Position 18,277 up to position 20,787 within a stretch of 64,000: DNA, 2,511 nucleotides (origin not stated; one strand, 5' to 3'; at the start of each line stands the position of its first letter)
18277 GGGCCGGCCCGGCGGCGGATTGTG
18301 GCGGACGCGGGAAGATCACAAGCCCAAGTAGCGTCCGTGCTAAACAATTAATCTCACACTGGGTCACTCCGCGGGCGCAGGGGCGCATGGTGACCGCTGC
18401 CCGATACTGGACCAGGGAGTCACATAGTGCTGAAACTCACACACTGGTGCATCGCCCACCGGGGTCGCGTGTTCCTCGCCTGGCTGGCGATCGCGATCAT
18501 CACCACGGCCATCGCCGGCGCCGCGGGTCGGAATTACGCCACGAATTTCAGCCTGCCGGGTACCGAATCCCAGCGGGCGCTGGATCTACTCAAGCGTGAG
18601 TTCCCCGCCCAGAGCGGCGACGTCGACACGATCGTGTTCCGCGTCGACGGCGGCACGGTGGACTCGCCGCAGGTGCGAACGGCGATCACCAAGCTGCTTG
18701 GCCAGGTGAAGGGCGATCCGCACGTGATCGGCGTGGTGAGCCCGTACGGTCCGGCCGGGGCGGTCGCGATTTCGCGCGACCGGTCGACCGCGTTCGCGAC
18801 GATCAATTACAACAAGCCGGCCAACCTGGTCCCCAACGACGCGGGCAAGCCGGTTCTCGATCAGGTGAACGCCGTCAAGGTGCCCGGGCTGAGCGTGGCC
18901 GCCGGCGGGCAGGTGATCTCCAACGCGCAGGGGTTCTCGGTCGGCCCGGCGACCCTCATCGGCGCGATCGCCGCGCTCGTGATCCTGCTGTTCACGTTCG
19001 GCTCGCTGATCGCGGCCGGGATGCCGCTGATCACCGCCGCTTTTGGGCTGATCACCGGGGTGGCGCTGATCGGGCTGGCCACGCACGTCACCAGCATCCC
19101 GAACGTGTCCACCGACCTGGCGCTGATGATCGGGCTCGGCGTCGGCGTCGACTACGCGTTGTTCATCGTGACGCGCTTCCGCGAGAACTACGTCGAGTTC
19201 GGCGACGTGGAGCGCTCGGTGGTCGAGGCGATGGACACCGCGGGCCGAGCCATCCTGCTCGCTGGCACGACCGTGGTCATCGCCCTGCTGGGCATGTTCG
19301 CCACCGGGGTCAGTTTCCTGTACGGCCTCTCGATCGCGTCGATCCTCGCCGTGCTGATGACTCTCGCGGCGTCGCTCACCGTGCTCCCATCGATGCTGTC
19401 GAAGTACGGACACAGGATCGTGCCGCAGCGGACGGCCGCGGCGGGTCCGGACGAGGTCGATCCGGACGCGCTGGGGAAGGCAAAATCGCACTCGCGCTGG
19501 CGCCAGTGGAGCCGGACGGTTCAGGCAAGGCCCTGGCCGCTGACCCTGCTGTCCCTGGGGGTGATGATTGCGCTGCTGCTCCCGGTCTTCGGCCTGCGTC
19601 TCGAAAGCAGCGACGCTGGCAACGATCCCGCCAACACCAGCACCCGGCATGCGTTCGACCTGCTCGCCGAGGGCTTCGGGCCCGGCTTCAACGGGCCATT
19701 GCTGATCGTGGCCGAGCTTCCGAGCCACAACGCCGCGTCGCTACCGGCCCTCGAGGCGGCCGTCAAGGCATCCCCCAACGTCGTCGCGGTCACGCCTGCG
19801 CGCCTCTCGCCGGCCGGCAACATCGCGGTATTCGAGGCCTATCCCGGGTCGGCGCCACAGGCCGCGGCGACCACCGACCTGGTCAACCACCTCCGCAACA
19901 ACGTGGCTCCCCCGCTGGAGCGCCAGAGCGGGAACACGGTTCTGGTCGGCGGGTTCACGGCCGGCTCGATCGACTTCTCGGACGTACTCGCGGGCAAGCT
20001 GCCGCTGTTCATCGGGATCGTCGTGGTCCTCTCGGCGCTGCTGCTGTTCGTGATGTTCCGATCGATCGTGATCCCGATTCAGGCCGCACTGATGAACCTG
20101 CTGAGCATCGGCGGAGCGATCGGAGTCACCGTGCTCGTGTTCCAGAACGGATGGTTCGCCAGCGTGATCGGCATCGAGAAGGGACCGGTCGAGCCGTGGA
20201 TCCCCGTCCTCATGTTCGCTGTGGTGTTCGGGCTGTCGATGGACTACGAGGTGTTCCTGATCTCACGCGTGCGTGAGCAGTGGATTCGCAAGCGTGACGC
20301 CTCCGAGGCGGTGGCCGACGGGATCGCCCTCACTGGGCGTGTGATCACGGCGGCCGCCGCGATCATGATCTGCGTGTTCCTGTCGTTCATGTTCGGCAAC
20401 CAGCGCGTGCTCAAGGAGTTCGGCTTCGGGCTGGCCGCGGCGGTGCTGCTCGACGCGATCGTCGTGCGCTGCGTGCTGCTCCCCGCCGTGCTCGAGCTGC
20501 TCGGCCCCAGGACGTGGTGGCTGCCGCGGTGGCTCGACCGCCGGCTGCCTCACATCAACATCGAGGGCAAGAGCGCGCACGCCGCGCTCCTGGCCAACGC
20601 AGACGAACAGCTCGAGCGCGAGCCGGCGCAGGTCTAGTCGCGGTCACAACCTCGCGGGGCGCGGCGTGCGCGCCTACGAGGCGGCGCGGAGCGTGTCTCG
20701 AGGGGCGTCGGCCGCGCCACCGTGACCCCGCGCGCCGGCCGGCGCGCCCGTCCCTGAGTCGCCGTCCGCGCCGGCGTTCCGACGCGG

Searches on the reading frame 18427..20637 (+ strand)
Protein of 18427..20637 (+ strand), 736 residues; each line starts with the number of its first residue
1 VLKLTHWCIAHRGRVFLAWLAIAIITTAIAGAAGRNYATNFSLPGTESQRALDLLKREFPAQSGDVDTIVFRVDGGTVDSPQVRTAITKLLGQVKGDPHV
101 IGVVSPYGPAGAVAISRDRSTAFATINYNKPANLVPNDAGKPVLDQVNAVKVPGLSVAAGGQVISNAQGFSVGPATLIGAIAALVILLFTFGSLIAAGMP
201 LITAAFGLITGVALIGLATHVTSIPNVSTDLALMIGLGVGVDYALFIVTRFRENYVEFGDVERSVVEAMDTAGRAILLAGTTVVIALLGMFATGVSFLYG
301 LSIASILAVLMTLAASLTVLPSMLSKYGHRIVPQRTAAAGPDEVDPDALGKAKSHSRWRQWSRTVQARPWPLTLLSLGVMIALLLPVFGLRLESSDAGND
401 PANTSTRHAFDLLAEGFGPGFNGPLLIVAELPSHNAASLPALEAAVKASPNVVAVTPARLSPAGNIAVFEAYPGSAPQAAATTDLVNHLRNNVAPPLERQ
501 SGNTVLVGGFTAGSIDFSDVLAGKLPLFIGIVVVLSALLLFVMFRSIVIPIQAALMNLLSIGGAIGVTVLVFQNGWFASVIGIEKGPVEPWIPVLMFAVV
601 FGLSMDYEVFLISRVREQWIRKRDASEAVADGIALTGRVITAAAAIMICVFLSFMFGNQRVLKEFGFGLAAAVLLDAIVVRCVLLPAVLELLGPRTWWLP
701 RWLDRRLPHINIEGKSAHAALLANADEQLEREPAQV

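Call 73: search_protein_families(library=pfam, proteins=[window:18427-20637:+], max_evalue=0.00001)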
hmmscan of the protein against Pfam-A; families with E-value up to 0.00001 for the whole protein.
window:18427-20637:+ (736 aa): 1 family
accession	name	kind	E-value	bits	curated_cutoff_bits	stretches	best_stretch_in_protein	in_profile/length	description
PF03176.21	MMPL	-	2e-79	267.4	20.5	2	42-371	3-332/333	MMPL family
